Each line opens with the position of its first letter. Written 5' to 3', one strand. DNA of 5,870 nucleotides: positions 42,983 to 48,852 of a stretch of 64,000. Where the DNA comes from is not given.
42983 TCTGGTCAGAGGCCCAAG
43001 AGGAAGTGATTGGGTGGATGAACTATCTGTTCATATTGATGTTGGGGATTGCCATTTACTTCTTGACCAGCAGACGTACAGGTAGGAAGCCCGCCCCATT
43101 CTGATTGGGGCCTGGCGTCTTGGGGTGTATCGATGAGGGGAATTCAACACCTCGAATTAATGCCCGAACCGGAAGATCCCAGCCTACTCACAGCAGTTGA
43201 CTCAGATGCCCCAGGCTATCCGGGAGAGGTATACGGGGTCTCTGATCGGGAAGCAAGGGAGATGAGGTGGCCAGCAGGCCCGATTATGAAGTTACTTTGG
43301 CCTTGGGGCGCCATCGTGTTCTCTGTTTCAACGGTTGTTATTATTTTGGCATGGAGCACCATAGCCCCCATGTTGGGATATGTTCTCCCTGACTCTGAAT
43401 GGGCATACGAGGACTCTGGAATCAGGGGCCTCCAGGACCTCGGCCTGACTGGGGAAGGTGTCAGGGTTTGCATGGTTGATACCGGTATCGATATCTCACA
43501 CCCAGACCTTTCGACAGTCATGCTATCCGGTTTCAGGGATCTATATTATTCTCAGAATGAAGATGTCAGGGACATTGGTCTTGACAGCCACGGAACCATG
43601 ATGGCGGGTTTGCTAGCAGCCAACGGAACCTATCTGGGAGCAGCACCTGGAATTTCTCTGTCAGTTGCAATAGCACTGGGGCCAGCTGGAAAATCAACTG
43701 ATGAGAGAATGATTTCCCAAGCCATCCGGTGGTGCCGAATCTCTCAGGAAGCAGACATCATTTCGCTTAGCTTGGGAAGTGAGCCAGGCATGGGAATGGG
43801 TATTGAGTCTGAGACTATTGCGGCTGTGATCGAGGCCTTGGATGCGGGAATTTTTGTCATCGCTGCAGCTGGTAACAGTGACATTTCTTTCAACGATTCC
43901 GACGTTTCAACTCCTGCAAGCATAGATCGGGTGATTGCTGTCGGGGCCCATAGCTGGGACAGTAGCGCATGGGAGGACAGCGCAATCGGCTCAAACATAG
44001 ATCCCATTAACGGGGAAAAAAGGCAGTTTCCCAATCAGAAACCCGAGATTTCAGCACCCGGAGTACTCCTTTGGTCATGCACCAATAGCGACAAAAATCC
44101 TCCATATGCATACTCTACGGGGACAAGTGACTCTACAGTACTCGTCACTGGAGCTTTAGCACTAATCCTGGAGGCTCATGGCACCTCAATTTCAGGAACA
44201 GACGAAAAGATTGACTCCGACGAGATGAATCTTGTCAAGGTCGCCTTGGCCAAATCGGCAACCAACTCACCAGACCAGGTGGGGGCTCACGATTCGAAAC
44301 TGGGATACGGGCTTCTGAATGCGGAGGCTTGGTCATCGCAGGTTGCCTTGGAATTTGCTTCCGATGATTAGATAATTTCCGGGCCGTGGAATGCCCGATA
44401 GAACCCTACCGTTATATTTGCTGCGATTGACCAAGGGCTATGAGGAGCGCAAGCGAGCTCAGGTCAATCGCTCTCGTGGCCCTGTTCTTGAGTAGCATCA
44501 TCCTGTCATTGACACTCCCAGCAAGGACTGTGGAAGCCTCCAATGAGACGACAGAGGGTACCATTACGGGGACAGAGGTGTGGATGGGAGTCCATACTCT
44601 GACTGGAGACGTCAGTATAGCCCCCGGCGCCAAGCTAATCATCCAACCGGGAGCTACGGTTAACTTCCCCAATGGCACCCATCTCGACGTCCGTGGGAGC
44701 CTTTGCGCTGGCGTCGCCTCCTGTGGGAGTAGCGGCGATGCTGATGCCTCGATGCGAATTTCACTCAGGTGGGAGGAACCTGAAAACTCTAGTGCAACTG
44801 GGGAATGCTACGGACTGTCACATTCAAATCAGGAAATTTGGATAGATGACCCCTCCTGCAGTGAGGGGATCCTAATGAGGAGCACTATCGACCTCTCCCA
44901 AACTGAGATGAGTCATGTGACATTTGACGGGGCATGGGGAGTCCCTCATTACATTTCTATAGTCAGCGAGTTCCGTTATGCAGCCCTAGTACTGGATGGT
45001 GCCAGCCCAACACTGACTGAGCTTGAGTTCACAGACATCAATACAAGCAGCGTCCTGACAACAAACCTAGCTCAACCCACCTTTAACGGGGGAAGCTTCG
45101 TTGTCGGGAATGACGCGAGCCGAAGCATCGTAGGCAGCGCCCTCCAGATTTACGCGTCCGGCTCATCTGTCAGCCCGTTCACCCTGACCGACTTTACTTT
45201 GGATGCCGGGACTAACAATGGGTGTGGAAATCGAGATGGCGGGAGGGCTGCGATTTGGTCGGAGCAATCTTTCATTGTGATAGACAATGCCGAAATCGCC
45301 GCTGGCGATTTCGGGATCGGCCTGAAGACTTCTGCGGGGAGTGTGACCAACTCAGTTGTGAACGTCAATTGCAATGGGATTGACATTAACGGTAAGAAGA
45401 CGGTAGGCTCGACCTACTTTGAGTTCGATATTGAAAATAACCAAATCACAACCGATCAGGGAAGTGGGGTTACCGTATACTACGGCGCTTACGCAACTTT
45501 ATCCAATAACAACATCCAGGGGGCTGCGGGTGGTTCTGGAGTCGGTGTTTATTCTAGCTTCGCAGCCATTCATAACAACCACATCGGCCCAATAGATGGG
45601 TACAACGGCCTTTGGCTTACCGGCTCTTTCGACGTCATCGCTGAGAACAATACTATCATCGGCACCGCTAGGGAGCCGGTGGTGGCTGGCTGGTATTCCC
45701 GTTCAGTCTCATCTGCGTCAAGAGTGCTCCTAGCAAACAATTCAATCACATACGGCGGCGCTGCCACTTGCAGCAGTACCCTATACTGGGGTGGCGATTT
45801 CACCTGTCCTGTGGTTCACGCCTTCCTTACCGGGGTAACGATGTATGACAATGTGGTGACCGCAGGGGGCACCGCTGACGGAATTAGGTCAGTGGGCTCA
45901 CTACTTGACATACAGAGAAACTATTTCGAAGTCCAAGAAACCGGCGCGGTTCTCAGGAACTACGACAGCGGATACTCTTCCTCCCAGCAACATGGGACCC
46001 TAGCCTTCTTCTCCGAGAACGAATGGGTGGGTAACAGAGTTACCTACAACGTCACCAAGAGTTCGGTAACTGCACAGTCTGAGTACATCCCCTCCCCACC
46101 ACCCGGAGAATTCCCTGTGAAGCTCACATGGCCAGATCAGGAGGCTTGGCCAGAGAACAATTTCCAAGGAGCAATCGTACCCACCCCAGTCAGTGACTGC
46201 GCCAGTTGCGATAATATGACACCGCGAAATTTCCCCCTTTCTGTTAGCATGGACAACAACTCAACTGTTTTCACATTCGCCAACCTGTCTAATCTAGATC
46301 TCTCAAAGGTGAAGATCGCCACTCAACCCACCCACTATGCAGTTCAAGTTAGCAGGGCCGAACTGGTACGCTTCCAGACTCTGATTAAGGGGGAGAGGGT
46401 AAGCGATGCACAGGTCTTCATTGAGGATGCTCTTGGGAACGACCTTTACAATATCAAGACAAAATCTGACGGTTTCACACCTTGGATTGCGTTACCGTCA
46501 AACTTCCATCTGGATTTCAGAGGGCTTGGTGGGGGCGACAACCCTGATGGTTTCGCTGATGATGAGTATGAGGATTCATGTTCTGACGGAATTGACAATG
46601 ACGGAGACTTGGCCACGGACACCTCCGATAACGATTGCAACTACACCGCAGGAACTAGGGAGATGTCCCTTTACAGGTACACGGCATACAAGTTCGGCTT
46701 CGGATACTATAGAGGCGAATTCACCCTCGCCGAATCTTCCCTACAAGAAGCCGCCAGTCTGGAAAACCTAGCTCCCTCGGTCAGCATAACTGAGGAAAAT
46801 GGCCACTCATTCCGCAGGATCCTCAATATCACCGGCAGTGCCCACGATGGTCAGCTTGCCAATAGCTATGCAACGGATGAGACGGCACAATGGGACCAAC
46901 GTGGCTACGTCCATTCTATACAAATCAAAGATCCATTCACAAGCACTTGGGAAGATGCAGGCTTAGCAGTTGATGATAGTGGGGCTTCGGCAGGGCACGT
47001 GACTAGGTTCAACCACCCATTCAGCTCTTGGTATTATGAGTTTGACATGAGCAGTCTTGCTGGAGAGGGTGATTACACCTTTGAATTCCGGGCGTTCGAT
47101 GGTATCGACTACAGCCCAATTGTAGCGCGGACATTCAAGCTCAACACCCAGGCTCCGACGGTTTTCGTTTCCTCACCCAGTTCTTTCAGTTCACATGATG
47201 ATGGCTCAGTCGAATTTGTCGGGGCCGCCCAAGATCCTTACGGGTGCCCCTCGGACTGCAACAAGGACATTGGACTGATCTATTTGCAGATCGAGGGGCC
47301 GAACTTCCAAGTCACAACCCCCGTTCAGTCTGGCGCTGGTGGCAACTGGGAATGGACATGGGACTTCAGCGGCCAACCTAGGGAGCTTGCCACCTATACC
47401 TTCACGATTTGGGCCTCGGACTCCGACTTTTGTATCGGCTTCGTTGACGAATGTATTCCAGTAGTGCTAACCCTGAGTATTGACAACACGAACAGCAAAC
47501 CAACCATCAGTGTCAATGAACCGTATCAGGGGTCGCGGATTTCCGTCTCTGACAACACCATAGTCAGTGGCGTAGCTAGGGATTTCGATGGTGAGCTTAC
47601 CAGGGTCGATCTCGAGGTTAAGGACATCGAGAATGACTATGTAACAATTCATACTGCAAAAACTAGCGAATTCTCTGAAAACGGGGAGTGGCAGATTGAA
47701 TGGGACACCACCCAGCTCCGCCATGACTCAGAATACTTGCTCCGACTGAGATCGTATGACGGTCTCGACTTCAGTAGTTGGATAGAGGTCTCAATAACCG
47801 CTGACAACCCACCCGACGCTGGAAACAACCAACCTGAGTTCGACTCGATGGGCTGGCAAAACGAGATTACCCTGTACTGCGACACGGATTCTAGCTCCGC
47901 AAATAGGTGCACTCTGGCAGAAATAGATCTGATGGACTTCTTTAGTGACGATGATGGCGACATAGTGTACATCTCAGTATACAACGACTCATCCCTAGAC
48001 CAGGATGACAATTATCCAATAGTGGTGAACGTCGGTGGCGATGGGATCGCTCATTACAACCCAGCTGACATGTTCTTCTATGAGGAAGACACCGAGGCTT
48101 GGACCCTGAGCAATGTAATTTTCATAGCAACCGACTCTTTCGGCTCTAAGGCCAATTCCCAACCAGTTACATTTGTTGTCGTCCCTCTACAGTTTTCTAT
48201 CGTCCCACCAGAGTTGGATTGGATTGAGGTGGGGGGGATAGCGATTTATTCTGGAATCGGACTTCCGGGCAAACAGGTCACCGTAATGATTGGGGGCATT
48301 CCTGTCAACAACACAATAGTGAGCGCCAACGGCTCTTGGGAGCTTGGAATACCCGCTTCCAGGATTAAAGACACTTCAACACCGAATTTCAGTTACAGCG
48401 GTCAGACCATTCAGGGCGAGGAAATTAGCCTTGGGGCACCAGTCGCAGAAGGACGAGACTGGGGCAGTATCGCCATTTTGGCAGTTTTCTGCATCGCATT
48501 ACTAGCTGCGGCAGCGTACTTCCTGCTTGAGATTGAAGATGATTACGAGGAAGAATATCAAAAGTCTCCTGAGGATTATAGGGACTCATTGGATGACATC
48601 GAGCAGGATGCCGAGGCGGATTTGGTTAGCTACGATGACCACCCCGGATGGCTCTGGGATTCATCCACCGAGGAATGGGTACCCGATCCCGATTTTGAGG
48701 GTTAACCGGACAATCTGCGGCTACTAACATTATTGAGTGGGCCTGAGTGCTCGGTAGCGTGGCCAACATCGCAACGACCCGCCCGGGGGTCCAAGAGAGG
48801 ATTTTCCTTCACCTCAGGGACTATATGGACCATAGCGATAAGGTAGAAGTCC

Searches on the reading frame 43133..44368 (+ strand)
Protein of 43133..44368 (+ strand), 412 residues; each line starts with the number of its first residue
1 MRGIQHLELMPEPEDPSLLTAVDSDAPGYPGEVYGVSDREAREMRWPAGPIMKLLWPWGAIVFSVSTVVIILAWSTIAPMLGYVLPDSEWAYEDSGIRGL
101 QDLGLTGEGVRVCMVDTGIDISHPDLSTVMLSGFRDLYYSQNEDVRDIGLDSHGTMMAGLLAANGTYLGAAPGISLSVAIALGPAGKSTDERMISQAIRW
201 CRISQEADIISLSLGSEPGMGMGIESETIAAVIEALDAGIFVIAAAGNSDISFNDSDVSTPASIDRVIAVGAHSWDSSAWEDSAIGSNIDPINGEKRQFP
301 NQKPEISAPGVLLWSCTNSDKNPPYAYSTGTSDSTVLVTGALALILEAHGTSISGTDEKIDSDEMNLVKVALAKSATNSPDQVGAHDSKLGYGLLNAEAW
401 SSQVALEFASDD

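Call 10: search_protein_families(library=pfam, proteins=[window:43133-44368:+], max_evalue=0.01)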
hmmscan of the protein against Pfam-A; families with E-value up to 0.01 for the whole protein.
window:43133-44368:+ (412 aa): 1 family
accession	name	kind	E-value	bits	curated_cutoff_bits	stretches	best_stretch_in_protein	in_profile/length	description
PF00082.27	Peptidase_S8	-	2.3e-36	126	21.8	1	107-393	1-288/288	Subtilase family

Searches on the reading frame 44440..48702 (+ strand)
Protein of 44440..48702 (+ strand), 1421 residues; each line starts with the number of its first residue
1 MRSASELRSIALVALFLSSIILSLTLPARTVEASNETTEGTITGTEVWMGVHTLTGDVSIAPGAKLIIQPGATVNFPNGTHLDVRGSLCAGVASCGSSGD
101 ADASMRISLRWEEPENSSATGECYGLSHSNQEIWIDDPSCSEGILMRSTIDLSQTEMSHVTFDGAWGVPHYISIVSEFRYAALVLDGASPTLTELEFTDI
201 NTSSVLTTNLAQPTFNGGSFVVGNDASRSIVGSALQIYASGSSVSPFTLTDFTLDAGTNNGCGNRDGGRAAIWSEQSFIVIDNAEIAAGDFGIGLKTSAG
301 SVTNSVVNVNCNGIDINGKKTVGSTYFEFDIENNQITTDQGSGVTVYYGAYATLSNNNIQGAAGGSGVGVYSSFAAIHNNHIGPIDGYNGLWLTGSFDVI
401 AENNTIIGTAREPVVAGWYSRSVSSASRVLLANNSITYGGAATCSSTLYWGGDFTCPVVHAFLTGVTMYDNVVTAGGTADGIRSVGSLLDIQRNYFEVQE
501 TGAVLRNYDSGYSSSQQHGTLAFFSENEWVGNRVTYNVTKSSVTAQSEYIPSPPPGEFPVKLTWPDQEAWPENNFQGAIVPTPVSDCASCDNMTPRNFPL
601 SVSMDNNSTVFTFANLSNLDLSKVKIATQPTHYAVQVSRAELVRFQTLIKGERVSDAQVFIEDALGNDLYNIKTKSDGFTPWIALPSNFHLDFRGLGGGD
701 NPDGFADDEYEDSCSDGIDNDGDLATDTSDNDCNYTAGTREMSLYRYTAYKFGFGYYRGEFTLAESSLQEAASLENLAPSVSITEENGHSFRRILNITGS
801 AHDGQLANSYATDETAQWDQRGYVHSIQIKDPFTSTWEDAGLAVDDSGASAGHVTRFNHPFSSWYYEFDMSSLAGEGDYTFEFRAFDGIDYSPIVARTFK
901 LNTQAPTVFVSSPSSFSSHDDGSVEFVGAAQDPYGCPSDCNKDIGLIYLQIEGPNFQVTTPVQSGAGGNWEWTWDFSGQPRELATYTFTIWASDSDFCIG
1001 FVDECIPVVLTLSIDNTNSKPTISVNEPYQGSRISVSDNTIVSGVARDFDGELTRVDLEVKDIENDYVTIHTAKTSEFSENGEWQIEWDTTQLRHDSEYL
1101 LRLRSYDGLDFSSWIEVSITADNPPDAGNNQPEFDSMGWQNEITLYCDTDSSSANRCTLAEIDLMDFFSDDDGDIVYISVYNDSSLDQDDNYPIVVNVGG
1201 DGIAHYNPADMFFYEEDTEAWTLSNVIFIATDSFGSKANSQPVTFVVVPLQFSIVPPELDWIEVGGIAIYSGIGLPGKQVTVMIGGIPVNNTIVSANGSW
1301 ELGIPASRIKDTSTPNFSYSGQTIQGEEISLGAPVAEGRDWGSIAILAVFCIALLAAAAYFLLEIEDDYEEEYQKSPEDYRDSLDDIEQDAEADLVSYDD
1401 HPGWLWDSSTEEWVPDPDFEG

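Call 10: search_protein_families(library=pfam, proteins=[window:44440-48702:+], max_evalue=0.01)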
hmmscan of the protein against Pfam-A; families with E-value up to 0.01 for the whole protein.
window:44440-48702:+ (1421 aa): 3 families
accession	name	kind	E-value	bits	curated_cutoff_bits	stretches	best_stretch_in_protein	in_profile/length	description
PF13229.12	Beta_helix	-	7.7e-09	35.8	25.9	1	329-440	11-114/158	Right handed beta helix region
PF05048.19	NosD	-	0.00025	21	23.6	1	271-409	20-149/212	Periplasmic copper-binding protein (NosD)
PF17957.7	Big_7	-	0.00087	20.3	24.1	1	1021-1094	1-62/70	Bacterial Ig domain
